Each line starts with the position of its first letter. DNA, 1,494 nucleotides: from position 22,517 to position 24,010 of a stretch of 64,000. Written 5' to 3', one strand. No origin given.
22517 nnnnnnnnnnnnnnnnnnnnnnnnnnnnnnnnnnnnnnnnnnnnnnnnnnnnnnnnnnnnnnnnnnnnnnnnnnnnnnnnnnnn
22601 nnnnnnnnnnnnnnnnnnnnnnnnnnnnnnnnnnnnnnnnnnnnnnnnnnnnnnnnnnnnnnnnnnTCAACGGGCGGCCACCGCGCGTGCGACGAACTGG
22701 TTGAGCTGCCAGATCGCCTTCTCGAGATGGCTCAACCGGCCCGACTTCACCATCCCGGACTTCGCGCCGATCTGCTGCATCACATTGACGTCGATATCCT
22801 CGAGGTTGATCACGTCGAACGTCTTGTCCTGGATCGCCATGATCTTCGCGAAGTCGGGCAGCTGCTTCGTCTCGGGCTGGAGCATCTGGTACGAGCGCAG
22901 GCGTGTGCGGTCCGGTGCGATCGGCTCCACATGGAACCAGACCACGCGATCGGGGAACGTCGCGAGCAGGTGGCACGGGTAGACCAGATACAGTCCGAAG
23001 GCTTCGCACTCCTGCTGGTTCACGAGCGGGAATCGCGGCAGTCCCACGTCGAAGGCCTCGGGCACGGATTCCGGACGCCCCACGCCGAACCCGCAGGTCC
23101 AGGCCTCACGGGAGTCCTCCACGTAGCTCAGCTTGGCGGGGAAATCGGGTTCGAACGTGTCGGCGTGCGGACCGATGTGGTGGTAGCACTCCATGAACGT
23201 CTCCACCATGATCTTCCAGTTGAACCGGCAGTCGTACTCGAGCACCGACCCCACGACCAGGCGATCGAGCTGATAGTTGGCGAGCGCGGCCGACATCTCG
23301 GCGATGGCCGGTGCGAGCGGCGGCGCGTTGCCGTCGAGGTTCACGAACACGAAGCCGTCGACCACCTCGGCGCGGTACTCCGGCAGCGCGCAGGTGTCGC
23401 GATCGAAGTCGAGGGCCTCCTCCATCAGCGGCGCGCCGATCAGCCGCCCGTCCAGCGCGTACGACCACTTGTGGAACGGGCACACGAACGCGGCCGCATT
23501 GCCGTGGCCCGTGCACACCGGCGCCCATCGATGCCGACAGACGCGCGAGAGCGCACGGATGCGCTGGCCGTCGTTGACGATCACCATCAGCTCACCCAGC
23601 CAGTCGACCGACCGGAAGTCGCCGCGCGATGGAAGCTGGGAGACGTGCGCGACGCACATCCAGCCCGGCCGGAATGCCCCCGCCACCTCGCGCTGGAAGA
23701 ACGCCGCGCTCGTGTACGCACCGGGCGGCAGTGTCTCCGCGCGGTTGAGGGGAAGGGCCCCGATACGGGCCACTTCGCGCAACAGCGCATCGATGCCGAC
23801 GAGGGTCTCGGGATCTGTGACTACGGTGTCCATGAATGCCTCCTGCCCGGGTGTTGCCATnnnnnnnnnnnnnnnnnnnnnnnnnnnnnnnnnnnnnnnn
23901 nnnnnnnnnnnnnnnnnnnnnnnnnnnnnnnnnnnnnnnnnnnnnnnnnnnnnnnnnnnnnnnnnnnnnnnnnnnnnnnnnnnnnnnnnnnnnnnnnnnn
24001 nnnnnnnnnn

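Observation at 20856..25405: Sigma-54-type promoter in front of a compact GS-like ligase / Rieske oxygenase / SDR / ferredoxin-reductase operon: candidate nitrogen-regulated gamma-glutamyl-amine oxidation pathway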

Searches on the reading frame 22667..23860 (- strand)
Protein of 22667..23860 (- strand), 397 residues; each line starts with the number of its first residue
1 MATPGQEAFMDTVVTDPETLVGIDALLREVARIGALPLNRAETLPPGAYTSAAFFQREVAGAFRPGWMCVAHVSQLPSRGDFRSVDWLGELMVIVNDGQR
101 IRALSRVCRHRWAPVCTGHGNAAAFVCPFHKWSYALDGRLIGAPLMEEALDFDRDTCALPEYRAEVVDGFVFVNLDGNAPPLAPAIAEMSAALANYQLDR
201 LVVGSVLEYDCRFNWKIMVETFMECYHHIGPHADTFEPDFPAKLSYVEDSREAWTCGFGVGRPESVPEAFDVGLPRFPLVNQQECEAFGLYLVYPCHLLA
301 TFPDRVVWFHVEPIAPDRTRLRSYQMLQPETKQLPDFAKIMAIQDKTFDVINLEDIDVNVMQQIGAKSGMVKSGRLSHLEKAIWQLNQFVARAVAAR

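Call 5: search_protein_families(library=pfam, proteins=[window:22667-23860:-])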
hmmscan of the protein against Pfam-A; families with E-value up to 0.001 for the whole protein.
window:22667-23860:- (397 aa): 2 families
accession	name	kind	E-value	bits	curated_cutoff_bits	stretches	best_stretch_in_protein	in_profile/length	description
PF00848.25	Ring_hydroxyl_A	-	1.5e-25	90.8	24.9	1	198-395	1-207/208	Ring hydroxylating alpha subunit (catalytic domain)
PF00355.32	Rieske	-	9.2e-19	67.6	20.3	1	67-148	2-83/88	Rieske [2Fe-2S] domain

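Call 6: search_protein_families(library=ncbifam, proteins=[window:22667-23860:-])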
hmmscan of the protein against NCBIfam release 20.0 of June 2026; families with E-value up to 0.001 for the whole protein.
window:22667-23860:- (397 aa): 5 families
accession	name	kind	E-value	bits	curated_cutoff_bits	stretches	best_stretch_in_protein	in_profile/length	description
NF058607.1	GlBtMonoOxGbcA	equivalog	2.7e-33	115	670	1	42-235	31-225/420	glycine betaine monooxygenase oxygenase subunit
NF042946.1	3PPDioc_HcaE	equivalog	2.2e-25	89.6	830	1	40-233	12-215/450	3-phenylpropionate/cinnamic acid dioxygenase subunit alpha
TIGR03228.1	anthran_1_2_A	equivalog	2.3e-19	69.4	671.9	1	49-180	21-155/438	anthranilate 1,2-dioxygenase large subunit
NF041684.1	ant_diox_AndAc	equivalog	1.2e-16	60.3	750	1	40-228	19-218/418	anthranilate 1,2-dioxygenase large subunit AndAc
TIGR03229.1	benzo_1_2_benA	equivalog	8.8e-14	51.2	780.95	1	48-230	20-213/433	benzoate 1,2-dioxygenase large subunit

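Call 10: find_homologous_proteins(query=window:22667-23860:-)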
Query window:22667-23860:- (397 aa): 1281 proteins with E <= 0.001 among 8000 candidates; the best 120 are listed.
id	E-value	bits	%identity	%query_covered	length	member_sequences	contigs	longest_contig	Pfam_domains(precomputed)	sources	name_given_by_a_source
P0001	6.7e-269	909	100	98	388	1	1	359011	PF00355.33,PF00848.26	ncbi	-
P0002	1.3e-240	816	90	97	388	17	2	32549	PF00355.33,PF00848.26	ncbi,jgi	jgi:phenylpropionate dioxygenase-like ring-hydroxylating dioxygenase large terminal subunit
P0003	1.2e-206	704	77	95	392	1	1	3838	PF00355.33,PF00848.26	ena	-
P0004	2.4e-203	694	77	94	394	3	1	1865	PF00355.33,PF00848.26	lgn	-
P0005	5.1e-203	693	76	94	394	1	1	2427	PF00355.33,PF00848.26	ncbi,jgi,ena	jgi:phenylpropionate dioxygenase-like ring-hydroxylating dioxygenase large terminal subunit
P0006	8.2e-203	692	76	95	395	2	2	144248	PF00355.33,PF00848.26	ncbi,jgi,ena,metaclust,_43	metaclust:\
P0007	1.6e-200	684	75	97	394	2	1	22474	PF00355.33,PF00848.26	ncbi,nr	ncbi:MAG: aromatic ring-hydroxylating dioxygenase subunit alpha [Burkholderiales bacterium]|nr:aroma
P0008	2.7e-198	677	75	94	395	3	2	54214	PF00355.33,PF00848.26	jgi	-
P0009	1.9e-196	671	72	97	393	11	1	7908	PF00355.33,PF00848.26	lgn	-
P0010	2.3e-189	648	70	97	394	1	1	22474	PF00355.33,PF00848.26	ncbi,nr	ncbi:MAG: aromatic ring-hydroxylating dioxygenase subunit alpha [Burkholderiales bacterium]|nr:aroma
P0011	3.0e-184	631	67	97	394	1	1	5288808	PF00355.33,PF00848.26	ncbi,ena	-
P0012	4.6e-179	614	67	97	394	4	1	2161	PF00355.33,PF00848.26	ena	-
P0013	6.8e-152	524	59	97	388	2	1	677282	PF00355.33,PF00848.26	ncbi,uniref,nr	ncbi:aromatic ring-hydroxylating oxygenase subunit alpha [Derxia lacustris]|uniref:aromatic ring-hyd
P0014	3.7e-149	515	56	97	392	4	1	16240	PF00355.33,PF00848.26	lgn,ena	-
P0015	5.1e-146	505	56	97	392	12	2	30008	PF00355.33,PF00848.26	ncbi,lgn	-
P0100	2.6e-100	354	45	88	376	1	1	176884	PF00355.33,PF00848.26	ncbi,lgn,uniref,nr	ncbi:aromatic ring-hydroxylating oxygenase subunit alpha [Acidocella aromatica]|uniref:Phenylpropion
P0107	1.9e-99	351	45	94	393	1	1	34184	PF00355.33,PF00848.26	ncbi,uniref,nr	ncbi:aromatic ring-hydroxylating oxygenase subunit alpha [Methylobrevis pamukkalensis]|uniref:Biphen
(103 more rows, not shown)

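Call 12: find_related_loci(query=A1, collection=genome_contigs, flank=10000)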
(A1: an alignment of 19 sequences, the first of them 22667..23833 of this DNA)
Query A1 (388 aa) in genome_contigs; peptide patterns used: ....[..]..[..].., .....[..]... (x = any residue, [..] = any of these).
179 stretches matched a pattern; 143 encode a relative of the query (tblastn E <= 1e-3); the best 80 are kept; 77 distinct loci.
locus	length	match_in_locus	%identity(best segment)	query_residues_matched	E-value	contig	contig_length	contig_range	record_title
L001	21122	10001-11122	77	14-387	0e+0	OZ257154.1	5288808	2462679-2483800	MAG: Burkholderiales bacterium isolate 5a1f4b7f-29eb-4d11-b998-9e1cb223b6c6 genome assembly, chromosome: 1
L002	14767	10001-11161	75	1-387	0e+0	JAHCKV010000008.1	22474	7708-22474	MAG: Burkholderiales bacterium isolate TGS_PRO37 PRO37_8, whole genome shotgun sequence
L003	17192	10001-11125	75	13-387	0e+0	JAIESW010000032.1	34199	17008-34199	MAG: Burkholderiales bacterium isolate co.spades.METABAT.2.5kb_110 c_000000441125, whole genome shotgun sequence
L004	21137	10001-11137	76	9-387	0e+0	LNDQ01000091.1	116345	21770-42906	MAG: Betaproteobacteria bacterium Ga0077523 Ga0077523_1069.1, whole genome shotgun sequence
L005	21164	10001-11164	59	1-387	9e-155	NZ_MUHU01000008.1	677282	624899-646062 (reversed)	Derxia lacustris strain HL-12 isolate fresh water ctg_8, whole genome shotgun sequence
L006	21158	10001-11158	57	1-385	5e-150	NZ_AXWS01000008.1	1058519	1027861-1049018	Derxia gummosa DSM 723 H566DRAFT_scaffold00002.2_C, whole genome shotgun sequence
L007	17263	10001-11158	56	1-385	3e-148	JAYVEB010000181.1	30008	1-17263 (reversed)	MAG: Burkholderiales bacterium isolate GL34_UP_metabat_149 GL34_UP_metabat_149_180, whole genome shotgun sequence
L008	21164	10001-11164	95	1-388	0e+0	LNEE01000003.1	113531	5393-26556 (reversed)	MAG: Betaproteobacteria bacterium Ga0077532 Ga0077532_103.1, whole genome shotgun sequence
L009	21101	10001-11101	52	14-381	2e-127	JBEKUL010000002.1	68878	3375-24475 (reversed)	MAG: Steroidobacteraceae bacterium isolate SPRUCE 580 SPRUCE_580_2, whole genome shotgun sequence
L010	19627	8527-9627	51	14-381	1e-125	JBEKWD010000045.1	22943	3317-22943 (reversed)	MAG: Steroidobacteraceae bacterium isolate SPRUCE 61 SPRUCE_61_45, whole genome shotgun sequence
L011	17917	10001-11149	49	5-387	5e-122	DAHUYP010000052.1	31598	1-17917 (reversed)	MAG TPA_asm: Gammaproteobacteria bacterium isolate clean1670 k141_967014, whole genome shotgun sequence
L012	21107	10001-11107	50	14-381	3e-121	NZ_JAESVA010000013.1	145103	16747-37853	Acidisoma cellulosilyticum strain HW T5.17 contig00013, whole genome shotgun sequence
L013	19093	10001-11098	50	15-381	2e-118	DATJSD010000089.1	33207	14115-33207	MAG TPA_asm: Steroidobacteraceae bacterium isolate SMAG_U14984 k141_1236402, whole genome shotgun sequence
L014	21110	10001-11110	48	12-381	2e-115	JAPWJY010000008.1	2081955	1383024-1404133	MAG: Parvibaculaceae bacterium isolate Chal_Metagen_Bin4 13656, whole genome shotgun sequence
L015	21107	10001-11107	49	14-381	8e-115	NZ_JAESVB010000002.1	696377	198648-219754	Acidisoma silvae strain HW T2.11 contig00002, whole genome shotgun sequence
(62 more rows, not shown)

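Call 14: find_encoding_contigs(protein=P0001, flank=10000, max_places=2)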
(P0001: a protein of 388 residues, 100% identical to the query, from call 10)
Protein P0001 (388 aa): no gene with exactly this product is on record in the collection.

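Call 15: find_encoding_contigs(protein=P0107, flank=10000, max_places=2)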
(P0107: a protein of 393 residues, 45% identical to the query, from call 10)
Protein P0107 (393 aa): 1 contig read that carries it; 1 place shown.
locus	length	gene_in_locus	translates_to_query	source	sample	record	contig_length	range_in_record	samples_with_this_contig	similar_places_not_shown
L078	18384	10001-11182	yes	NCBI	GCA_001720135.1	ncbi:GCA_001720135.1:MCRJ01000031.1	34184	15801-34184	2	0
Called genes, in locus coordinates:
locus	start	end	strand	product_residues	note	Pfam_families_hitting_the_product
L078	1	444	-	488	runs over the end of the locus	-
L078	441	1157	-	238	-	PF13476:AAA_23 (weak), PF13514:AAA_27 (faint)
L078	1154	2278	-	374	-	PF00149:Metallophos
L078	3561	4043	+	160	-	PF18631:Cucumopine_C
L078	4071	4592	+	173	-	-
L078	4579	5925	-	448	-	PF00120:Gln-synt_C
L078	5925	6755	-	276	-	PF02633:Creatininase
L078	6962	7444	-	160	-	PF00005:ABC_tran, PF13304:AAA_21, PF02463:SMC_N (weak)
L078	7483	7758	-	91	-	PF00005:ABC_tran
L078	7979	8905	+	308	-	PF00497:SBP_bac_3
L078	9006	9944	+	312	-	PF00528:BPD_transp_1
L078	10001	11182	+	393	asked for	PF00355:Rieske, PF00848:Ring_hydroxyl_A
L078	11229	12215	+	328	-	PF00248:Aldo_ket_red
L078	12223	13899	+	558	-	PF00890:FAD_binding_2, PF01266:DAO, PF03486:HI0933_like (faint), PF12831:FAD_oxidored (weak)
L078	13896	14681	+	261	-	PF00106:adh_short, PF08659:KR, PF13561:adh_short_C2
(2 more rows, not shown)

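Call 16: find_encoding_contigs(protein=P0002, flank=10000, max_places=1)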
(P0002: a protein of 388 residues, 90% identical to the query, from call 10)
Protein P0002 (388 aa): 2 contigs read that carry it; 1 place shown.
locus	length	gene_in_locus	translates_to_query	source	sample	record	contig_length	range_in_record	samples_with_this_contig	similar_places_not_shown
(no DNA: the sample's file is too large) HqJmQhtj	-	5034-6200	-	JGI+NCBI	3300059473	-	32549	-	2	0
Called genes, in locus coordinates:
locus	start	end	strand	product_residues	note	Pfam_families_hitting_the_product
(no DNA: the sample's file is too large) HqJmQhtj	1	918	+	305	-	?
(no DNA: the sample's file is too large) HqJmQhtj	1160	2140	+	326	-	PF13379:NMT1_2, PF09084:NMT1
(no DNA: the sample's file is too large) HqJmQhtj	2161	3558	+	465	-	PF01979:Amidohydro_1, PF07969:Amidohydro_3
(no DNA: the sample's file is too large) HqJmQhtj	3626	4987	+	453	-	PF03951:Gln-synt_N (weak), PF00120:Gln-synt_C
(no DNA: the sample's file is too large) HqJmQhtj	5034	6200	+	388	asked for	PF00355:Rieske, PF00848:Ring_hydroxyl_A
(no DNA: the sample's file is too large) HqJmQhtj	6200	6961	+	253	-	PF00106:adh_short, PF08659:KR (weak), PF13561:adh_short_C2, PF23441:SDR (weak)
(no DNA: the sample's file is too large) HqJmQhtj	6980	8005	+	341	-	PF00111:Fer2, PF00970:FAD_binding_6, PF00175:NAD_binding_1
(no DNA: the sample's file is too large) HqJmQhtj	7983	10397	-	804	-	PF09364:XFP_N, PF03894:XFP, PF09363:XFP_C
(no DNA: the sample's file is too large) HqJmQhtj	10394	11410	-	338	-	PF03446:NAD_binding_2, PF03807:F420_oxidored, PF00393:6PGD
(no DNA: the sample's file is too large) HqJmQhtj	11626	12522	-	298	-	PF00149:Metallophos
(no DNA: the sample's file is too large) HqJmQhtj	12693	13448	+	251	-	PF07277:SapC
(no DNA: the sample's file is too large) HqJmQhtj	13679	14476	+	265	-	PF02517:Rce1-like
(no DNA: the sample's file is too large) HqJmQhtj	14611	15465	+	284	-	-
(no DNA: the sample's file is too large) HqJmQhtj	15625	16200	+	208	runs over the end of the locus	PF02230:Abhydrolase_2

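Call 17: find_encoding_contigs(protein=P0013, flank=10000, max_places=1)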
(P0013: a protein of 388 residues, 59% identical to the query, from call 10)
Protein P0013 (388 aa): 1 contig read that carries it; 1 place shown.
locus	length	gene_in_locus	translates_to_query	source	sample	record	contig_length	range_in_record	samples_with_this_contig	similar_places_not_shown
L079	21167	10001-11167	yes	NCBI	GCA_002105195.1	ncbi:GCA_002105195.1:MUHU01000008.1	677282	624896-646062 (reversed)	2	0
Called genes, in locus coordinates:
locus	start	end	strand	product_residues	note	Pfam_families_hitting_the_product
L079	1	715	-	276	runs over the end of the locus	PF00561:Abhydrolase_1, PF12146:Hydrolase_4, PF12697:Abhydrolase_6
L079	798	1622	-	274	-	PF00753:Lactamase_B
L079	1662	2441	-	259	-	PF02633:Creatininase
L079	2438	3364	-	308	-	PF00892:EamA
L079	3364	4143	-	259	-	PF00106:adh_short, PF08659:KR, PF13561:adh_short_C2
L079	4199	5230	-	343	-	PF00487:FA_desaturase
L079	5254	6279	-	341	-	PF13379:NMT1_2, PF09084:NMT1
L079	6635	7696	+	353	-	PF00561:Abhydrolase_1, PF12697:Abhydrolase_6 (weak)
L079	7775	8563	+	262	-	PF00392:GntR, PF02082:Rrf2 (faint), PF07729:FCD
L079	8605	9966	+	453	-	PF00120:Gln-synt_C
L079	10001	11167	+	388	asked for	PF00355:Rieske, PF00848:Ring_hydroxyl_A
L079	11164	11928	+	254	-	PF00106:adh_short, PF08659:KR, PF13561:adh_short_C2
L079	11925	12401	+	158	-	-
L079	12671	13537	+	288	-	PF00528:BPD_transp_1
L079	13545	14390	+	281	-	PF00005:ABC_tran, PF13304:AAA_21 (faint)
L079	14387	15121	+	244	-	PF09347:DUF1989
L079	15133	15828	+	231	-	PF09347:DUF1989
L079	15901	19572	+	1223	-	PF00289:Biotin_carb_N, PF02786:CPSase_L_D2, PF07478:Dala_Dala_lig_C, PF02785:Biotin_carb_C, PF02626:CT_A_B, PF02682:CT_C_D, PF00364:Biotin_lipoyl, PF25917:BSH_RND, +1 more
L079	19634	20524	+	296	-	PF09694:Gcw_chp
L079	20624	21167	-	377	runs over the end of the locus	PF00072:Response_reg, PF01339:CheB_methylest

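Call 18: find_encoding_contigs(protein=P0011, flank=10000, max_places=1)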
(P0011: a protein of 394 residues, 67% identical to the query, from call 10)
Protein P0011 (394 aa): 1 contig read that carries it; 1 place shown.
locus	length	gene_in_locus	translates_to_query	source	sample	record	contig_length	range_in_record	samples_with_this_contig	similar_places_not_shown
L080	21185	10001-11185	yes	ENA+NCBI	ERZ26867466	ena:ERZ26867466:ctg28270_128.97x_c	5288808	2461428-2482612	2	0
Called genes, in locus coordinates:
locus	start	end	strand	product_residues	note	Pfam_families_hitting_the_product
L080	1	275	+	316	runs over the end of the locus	PF13379:NMT1_2, PF09084:NMT1, PF12974:Phosphonate-bd (faint)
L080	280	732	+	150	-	PF00383:dCMP_cyt_deam_1, PF14437:MafB19-deam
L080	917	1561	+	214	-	PF00857:Isochorismatase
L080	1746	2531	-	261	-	PF00753:Lactamase_B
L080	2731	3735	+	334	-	PF13379:NMT1_2, PF09084:NMT1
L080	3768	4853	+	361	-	PF04069:OpuAC (weak), PF13379:NMT1_2, PF09084:NMT1, PF12974:Phosphonate-bd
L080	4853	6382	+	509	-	PF01979:Amidohydro_1, PF07969:Amidohydro_3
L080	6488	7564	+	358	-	PF00561:Abhydrolase_1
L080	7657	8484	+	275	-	PF00392:GntR, PF07729:FCD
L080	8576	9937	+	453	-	PF03951:Gln-synt_N (faint), PF00120:Gln-synt_C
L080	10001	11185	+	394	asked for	PF00355:Rieske, PF00848:Ring_hydroxyl_A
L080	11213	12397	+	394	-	PF00355:Rieske, PF00848:Ring_hydroxyl_A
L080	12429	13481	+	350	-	PF00111:Fer2, PF00970:FAD_binding_6, PF00175:NAD_binding_1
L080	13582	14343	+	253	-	PF00106:adh_short, PF08659:KR, PF13561:adh_short_C2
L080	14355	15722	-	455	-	PF00120:Gln-synt_C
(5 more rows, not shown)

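Call 19: find_encoding_contigs(protein=P0100, flank=10000, max_places=1)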
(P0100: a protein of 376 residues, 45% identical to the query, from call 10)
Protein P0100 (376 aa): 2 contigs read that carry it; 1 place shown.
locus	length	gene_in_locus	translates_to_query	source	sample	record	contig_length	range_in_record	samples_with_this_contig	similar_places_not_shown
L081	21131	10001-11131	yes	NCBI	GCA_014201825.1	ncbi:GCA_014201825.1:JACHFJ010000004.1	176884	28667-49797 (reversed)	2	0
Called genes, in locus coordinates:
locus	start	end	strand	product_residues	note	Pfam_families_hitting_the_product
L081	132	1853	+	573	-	PF02683:DsbD_TM (weak), PF00578:AhpC-TSA, PF08534:Redoxin, PF13905:Thioredoxin_8 (weak), PF17991:Thioredoxin_10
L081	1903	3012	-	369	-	PF08240:ADH_N, PF16912:Glu_dehyd_C (weak), PF00107:ADH_zinc_N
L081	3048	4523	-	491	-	PF00171:Aldedh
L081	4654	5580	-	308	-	PF14525:AraC_binding_2, PF12833:HTH_18, PF00165:HTH_AraC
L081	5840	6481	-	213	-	PF12900:Pyridox_ox_2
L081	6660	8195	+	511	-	PF00392:GntR, PF00155:Aminotran_1_2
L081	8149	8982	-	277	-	PF08501:Shikimate_dh_N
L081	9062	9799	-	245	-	PF00440:TetR_N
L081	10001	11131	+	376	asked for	PF00355:Rieske, PF00848:Ring_hydroxyl_A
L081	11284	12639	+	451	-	PF00120:Gln-synt_C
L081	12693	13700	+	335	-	PF00561:Abhydrolase_1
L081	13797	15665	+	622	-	PF26965:MimR_N (faint), PF00158:Sigma54_activat, PF14532:Sigma54_activ_2, PF07728:AAA_5 (faint), PF25601:AAA_lid_14, PF02954:HTH_8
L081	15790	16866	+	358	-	PF08240:ADH_N, PF16912:Glu_dehyd_C (faint), PF00107:ADH_zinc_N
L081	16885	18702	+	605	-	PF07992:Pyr_redox_2, PF00070:Pyr_redox (faint), PF13738:Pyr_redox_3, PF00743:FMO-like, PF13434:Lys_Orn_oxgnase (weak)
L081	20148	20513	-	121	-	PF04663:Phenol_monoox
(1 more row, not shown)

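Call 21: search_solved_structures(query=window:22667-23833:-, max_evalue=0.00001)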
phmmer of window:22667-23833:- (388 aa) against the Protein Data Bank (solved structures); distinct sequences matched with E-value up to 0.00001: 31.
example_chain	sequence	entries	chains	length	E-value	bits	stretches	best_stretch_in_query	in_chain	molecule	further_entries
6y9c_A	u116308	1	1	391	7.8e-32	113.9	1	32-261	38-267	Carnitine monooxygenase oxygenase subunit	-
6y8j_A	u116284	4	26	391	8.8e-32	113.7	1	32-261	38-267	Carnitine monooxygenase oxygenase subunit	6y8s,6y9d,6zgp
9jp5_A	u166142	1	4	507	2.9e-27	98.9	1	32-231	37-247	Phthalate 3,4-dioxygenase alpha subunit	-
1uli_A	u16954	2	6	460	3.9e-26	95.1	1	25-222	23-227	biphenyl dioxygenase large subunit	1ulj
8k0a_A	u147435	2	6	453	2.6e-22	82.5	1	35-226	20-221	3-phenylpropionate/cinnamic acid dioxygenase subunit alpha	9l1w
3n0q_A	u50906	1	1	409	2.2e-21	79.5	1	33-226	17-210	Putative aromatic-ring hydroxylating dioxygenase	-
2xr8_A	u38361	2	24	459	2.3e-21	79.4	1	34-222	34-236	BIPHENYL DIOXYGENASE SUBUNIT ALPHA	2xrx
2yfi_A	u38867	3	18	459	2.4e-21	79.4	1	34-222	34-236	BIPHENYL DIOXYGENASE SUBUNIT ALPHA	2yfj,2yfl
2xsh_A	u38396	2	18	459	2.4e-21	79.3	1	34-222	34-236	BIPHENYL DIOXYGENASE SUBUNIT ALPHA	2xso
5aeu_A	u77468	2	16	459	2.4e-21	79.3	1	34-222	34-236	BIPHENYL DIOXYGENASE SUBUNIT ALPHA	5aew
3vca_A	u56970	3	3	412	5.1e-21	78.3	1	38-224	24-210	Ring-hydroxylating dioxygenase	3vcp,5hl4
4qup_A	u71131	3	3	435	6.2e-21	78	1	38-224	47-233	Monoxygenase; demethylase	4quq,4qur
3en1_A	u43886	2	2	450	5e-20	75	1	24-222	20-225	Benzene 1,2-dioxygenase subunit alpha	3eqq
2b1x_A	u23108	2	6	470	1.9e-19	73.1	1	18-267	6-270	naphthalene dioxygenase large subunit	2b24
3gzx_A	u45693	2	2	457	2.1e-19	73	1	39-222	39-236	Biphenyl dioxygenase subunit alpha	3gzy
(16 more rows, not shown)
